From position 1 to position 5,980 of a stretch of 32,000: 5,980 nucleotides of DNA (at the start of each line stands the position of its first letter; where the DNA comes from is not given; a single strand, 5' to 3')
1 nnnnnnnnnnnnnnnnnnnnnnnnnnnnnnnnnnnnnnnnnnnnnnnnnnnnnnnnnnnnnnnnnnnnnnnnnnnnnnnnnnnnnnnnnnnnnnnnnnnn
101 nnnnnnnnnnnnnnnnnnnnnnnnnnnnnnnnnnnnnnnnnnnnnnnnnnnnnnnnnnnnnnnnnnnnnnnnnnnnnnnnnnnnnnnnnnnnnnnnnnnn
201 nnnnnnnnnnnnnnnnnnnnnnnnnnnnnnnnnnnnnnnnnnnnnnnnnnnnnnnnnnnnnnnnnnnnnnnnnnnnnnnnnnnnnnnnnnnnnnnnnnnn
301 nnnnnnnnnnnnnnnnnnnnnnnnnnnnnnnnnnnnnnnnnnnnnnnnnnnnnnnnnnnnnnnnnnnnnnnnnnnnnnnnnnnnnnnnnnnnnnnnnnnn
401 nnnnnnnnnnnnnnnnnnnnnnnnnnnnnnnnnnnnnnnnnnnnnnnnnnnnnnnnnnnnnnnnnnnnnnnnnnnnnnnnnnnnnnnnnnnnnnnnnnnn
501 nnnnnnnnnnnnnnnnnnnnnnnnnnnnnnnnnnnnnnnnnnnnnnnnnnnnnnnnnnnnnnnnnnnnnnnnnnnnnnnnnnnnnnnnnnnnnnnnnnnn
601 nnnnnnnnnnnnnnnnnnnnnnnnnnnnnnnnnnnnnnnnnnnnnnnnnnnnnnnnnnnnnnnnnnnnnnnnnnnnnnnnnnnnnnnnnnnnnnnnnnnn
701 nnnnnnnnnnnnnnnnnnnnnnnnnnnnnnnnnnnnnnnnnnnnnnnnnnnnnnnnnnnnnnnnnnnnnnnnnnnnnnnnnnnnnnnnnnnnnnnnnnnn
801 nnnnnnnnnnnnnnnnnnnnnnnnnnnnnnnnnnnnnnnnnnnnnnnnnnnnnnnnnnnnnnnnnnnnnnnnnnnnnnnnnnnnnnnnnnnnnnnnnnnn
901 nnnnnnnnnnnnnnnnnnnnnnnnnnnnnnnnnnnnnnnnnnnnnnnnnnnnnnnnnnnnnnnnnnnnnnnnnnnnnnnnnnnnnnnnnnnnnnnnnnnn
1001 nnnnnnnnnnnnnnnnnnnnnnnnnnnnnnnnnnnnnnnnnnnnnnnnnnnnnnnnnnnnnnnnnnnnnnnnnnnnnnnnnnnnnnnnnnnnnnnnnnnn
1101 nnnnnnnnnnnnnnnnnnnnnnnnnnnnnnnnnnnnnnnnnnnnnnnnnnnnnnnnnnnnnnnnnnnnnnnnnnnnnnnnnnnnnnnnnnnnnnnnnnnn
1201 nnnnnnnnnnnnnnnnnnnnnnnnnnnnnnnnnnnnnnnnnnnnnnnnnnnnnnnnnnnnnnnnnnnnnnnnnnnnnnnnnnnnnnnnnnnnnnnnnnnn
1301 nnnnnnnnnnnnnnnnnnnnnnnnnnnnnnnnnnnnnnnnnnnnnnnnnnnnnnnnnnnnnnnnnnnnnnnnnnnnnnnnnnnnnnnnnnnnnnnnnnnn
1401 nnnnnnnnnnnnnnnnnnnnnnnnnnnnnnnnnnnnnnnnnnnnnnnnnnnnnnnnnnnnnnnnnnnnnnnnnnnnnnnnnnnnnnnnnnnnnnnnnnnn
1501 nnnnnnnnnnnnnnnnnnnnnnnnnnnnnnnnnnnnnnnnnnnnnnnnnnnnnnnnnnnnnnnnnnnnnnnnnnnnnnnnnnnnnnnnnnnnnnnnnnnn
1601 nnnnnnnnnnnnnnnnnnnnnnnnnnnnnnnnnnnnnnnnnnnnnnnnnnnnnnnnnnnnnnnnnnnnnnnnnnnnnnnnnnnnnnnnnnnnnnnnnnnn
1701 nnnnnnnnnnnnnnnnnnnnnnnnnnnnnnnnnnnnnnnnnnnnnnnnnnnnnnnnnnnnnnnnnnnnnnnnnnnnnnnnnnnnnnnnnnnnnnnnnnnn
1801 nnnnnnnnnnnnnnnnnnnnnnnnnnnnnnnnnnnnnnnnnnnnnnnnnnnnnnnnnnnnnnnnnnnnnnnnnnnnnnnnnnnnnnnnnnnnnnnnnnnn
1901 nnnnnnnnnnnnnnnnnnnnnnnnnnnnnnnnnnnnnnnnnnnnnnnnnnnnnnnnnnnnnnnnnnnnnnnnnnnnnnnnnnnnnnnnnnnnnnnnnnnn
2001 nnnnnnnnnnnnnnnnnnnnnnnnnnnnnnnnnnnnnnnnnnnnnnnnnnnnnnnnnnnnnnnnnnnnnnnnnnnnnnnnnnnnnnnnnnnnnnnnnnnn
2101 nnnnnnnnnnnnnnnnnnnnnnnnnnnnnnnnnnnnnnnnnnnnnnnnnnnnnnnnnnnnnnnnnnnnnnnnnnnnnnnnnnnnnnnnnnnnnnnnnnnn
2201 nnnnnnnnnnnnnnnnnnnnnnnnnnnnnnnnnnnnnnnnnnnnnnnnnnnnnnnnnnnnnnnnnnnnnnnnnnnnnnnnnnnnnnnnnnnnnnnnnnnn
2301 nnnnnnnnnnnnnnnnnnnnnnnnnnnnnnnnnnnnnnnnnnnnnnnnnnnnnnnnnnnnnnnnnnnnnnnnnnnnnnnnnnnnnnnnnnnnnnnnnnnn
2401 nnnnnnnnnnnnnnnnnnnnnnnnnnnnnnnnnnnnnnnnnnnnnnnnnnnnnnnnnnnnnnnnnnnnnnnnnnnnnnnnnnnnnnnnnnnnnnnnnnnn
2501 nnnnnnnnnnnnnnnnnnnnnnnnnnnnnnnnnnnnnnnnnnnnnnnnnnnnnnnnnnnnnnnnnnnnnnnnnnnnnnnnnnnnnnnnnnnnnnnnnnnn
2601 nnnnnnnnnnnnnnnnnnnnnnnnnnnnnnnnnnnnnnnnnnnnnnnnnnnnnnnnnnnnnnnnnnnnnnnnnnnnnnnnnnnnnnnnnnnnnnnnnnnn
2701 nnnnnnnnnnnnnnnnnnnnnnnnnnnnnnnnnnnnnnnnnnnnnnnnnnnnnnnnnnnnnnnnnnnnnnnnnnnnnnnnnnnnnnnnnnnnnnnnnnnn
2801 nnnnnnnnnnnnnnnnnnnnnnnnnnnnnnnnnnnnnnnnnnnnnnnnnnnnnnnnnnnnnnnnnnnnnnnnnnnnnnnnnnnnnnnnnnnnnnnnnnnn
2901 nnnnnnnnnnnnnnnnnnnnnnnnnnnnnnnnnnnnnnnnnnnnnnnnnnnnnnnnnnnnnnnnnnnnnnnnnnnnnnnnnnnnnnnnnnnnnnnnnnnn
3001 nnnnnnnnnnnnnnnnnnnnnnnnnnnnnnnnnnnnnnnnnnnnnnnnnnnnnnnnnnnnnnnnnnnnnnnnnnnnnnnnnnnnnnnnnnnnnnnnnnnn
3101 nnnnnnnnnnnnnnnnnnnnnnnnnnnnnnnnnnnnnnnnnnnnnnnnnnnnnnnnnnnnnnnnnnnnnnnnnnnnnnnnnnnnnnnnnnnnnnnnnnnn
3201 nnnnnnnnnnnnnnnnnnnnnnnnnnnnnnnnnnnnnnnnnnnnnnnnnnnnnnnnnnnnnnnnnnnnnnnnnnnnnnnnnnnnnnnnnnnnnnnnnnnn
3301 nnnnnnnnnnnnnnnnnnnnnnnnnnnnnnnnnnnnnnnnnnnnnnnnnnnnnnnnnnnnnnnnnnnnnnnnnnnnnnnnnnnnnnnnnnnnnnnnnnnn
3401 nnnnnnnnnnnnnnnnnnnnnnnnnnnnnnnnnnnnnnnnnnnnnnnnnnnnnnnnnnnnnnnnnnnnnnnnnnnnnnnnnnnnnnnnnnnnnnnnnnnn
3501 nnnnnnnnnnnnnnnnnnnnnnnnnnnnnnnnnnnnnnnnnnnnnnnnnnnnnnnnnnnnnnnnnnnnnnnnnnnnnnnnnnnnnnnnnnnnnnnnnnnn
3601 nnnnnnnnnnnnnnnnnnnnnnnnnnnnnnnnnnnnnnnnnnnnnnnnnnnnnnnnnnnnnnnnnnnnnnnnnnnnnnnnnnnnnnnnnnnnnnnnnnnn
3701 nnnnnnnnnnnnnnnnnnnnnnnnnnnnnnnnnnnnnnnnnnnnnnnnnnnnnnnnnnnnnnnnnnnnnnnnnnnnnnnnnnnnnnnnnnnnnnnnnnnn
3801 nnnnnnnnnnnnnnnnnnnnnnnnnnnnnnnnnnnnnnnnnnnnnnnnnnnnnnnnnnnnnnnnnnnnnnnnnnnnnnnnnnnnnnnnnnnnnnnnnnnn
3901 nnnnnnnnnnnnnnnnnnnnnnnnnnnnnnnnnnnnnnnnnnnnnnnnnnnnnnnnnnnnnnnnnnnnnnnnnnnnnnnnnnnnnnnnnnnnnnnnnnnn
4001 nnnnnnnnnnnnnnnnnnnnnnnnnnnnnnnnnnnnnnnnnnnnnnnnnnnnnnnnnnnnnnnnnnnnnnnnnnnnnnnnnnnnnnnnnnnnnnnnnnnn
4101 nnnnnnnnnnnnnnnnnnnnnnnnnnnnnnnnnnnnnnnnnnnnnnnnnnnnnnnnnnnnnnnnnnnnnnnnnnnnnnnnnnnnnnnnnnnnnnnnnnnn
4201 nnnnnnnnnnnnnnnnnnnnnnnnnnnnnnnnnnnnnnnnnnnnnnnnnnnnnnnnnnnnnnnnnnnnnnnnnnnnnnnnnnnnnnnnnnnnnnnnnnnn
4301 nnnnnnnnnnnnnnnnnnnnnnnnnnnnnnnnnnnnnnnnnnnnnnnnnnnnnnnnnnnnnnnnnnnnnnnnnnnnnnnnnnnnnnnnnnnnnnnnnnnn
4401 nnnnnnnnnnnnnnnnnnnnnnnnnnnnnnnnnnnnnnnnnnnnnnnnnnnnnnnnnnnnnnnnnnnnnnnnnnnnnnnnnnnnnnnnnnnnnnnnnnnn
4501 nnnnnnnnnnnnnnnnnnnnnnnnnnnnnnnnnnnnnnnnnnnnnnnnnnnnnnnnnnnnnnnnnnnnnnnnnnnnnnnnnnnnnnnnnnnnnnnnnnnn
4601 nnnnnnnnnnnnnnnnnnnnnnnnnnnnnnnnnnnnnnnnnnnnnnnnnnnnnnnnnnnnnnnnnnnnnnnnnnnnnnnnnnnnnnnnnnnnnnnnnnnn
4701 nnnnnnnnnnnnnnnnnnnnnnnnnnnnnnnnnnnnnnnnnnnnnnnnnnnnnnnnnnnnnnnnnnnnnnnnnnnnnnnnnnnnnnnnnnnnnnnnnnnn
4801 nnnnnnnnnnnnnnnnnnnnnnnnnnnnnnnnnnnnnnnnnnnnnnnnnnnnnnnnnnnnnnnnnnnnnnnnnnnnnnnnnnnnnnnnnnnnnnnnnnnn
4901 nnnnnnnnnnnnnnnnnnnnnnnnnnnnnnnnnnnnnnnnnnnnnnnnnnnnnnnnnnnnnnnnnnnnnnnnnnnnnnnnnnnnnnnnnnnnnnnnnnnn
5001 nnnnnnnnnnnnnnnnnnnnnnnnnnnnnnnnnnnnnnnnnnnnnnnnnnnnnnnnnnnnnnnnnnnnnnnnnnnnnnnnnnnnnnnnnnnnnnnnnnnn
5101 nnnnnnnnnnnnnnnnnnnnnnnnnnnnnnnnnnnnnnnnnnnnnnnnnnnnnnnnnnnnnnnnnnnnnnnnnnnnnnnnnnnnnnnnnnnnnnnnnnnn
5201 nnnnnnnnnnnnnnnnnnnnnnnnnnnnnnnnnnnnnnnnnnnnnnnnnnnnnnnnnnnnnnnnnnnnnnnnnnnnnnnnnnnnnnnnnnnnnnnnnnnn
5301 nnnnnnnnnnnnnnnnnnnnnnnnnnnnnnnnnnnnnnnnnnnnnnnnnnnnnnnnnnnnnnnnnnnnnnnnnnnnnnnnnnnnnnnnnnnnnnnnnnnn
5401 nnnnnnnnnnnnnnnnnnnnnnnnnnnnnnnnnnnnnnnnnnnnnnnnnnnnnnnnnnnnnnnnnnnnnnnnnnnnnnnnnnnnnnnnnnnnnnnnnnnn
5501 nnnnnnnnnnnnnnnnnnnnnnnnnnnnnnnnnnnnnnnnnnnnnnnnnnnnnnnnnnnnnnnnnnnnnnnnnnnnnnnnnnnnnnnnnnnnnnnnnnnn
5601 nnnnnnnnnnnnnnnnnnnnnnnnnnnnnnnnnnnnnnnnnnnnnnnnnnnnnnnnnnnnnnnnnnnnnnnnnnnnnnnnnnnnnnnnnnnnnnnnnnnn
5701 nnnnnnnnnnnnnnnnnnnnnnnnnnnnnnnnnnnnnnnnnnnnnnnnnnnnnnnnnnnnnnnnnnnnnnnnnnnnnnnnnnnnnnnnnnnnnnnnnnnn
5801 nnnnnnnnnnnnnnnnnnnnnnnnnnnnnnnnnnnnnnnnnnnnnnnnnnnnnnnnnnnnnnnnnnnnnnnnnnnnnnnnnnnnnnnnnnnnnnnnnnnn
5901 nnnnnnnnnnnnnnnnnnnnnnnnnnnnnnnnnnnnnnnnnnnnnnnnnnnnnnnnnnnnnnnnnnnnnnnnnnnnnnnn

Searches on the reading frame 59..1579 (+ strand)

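Call 19: search_protein_families(library=pfam, proteins=[window:59-1579:+])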
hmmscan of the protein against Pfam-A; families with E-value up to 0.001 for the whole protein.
window:59-1579:+ (506 aa): 5 families
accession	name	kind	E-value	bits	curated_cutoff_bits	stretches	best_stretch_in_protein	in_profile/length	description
PF13360.13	PQQ_2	-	1.7e-21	77.4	27.6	2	258-378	17-131/233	Outer membrane protein assembly factor BamB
PF13570.13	Beta-prop_ACSF4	-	1.9e-17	64.1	133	1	270-342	10-88/329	Beta-alanine-activating enzyme, beta-propeller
PF01011.28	PQQ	-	6.4e-07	28.9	26.7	0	270-302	53-85/595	Glucose/ethanol/alcohol dehydrogenase, beta-propeller domain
PF23414.1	Beta-prop_EML_2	-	8.3e-05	22.5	90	0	252-333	28-111/266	Echinoderm microtubule-associated protein second beta-propeller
PF20067.5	SSL_N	-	0.00081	19.6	18.9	0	483-502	27-46/46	Strictosidine synthase-like, N-terminal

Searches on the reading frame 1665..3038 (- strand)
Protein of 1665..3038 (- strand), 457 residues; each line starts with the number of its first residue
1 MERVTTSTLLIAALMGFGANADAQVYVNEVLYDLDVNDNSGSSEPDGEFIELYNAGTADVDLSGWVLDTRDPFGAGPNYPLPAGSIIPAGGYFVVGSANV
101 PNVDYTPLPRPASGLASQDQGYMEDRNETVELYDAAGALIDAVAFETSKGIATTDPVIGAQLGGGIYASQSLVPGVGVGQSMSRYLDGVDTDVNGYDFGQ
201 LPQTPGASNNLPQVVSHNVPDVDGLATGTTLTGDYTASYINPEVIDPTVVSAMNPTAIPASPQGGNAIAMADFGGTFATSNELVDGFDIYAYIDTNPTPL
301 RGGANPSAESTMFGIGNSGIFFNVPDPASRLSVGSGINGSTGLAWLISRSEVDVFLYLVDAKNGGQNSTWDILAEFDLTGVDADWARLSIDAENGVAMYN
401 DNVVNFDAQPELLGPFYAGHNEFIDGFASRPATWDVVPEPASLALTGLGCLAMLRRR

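Call 19: search_protein_families(library=pfam, proteins=[window:1665-3038:-])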
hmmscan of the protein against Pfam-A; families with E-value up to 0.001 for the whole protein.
window:1665-3038:- (457 aa): 1 family
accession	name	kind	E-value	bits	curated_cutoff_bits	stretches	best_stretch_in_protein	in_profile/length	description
PF00932.25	LTD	-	2.1e-18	67.1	34.3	1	21-145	4-107/109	Lamin Tail Domain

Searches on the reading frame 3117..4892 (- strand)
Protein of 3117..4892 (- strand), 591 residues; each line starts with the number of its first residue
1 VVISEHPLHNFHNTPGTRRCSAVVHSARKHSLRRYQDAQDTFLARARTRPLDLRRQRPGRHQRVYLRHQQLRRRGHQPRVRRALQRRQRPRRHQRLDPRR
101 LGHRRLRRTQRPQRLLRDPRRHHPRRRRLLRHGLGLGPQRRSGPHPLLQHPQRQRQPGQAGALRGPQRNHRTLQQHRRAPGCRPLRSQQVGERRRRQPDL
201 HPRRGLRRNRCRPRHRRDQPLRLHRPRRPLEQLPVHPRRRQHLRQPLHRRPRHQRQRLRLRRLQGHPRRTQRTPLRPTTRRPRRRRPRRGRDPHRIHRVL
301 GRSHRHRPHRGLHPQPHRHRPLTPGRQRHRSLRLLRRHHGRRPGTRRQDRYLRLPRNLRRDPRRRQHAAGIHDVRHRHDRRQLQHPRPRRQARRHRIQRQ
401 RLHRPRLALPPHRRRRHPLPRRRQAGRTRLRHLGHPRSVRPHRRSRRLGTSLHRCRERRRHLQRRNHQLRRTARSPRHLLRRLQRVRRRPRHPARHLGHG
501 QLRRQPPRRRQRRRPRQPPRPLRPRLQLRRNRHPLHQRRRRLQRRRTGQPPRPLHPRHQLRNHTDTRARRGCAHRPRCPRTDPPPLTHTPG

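Call 19: search_protein_families(library=pfam, proteins=[window:3117-4892:-, window:3134-4783:-])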
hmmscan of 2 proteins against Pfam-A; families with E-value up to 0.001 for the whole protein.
window:3117-4892:- (591 aa): 0 families

window:3134-4783:- (549 aa): 2 families
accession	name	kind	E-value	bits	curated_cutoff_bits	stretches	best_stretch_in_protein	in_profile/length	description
PF00932.25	LTD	-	2e-16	60.8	34.3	1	17-149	2-107/109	Lamin Tail Domain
PF00404.24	Dockerin_1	-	7.1e-08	33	22.9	1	471-521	1-53/57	Dockerin type I domain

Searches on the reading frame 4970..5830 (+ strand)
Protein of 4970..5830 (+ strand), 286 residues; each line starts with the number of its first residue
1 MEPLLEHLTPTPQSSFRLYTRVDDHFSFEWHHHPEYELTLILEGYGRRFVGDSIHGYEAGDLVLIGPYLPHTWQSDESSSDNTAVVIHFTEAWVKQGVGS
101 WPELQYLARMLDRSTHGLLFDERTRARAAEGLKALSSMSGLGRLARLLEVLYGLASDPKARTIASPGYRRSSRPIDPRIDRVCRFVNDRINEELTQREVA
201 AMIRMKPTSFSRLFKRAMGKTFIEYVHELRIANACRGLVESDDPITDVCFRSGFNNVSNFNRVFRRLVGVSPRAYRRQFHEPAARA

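Call 3: search_protein_families(library=pfam, proteins=[window:4970-5830:+])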
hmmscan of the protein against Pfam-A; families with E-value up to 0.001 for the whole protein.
window:4970-5830:+ (286 aa): 4 families
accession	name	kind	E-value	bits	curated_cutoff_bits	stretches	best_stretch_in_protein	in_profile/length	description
PF12833.13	HTH_18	-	1.3e-25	89.9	33.6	1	200-278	2-80/80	Helix-turn-helix domain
PF00165.29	HTH_AraC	-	4.1e-15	55.9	26.6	2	244-277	10-42/42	Bacterial regulatory helix-turn-helix proteins, AraC family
PF02311.25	AraC_binding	-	3.6e-11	43.4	21.1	1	23-135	11-116/135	AraC-like ligand binding domain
PF07883.17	Cupin_2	-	9.2e-07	28.9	27.2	1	27-78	10-61/70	Cupin domain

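Call 4: search_protein_families(library=ncbifam, proteins=[window:4970-5830:+])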
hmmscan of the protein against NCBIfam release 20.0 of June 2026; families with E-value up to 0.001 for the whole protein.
window:4970-5830:+ (286 aa): 30 families (the best 25 are shown)
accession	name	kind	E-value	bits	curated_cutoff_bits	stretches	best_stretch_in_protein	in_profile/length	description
NF047455.1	TF_Staph_AryK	equivalog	3e-24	85.3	850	1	37-281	24-261/759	transcriptional regulator AryK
NF007860.0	PRK10572.1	equivalog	5.8e-23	81.2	208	1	170-281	176-287/292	arabinose operon transcriptional regulator AraC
NF047788.1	TransRegPocR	equivalog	3e-19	69.4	500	1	168-280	180-292/296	transcriptional regulator PocR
TIGR04094.1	adjacent_YSIRK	equivalog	5e-16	58.7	200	1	175-276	283-383/383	YSIRK-targeted surface antigen transcriptional regulator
NF007693.0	PRK10371.1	equivalog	6.2e-15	55.2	253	1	179-278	200-299/309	transcriptional regulator MelR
NF049968.1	QhpR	equivalog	1.9e-14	53.5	250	1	172-276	180-284/284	AraC-like transcriptional regulator QhpR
NF006902.0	PRK09393.1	equivalog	2.5e-14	53.2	425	1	178-281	221-324/327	transcriptional regulator FtrA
NF010028.0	PRK13503.1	equivalog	7.8e-14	51.7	288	1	176-279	170-273/278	HTH-type transcriptional activator RhaS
NF033869.1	viru_reg_Rsp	equivalog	4.7e-13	48.5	400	1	182-279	152-249/701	AraC family transcriptional regulator Rsp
NF012144.2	ramA_TF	equivalog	1.2e-12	48.2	180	1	179-279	7-107/108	RamA family antibiotic efflux transcriptional regulator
NF007584.0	PRK10219.1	equivalog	6.5e-12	45.8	174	1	179-278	7-106/107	superoxide response transcriptional regulator SoxS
NF007243.0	PRK09685.1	equivalog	1.1e-11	44.8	199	1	179-279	200-302/303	transcriptional regulator FeaR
NF010026.0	PRK13501.1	equivalog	9.3e-11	41.4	363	1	205-281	204-280/290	HTH-type transcriptional activator RhaR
NF052534.1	RzbtTranRegRhrA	equivalog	2.2e-10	40.3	500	1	178-277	208-309/312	rhizobactin biosynthesis transcriptional regulator RhrA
NF049932.1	TranspRegBtr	equivalog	2.5e-10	39.5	900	1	179-278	166-265/531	bacillibactin transport transcriptional regulator Btr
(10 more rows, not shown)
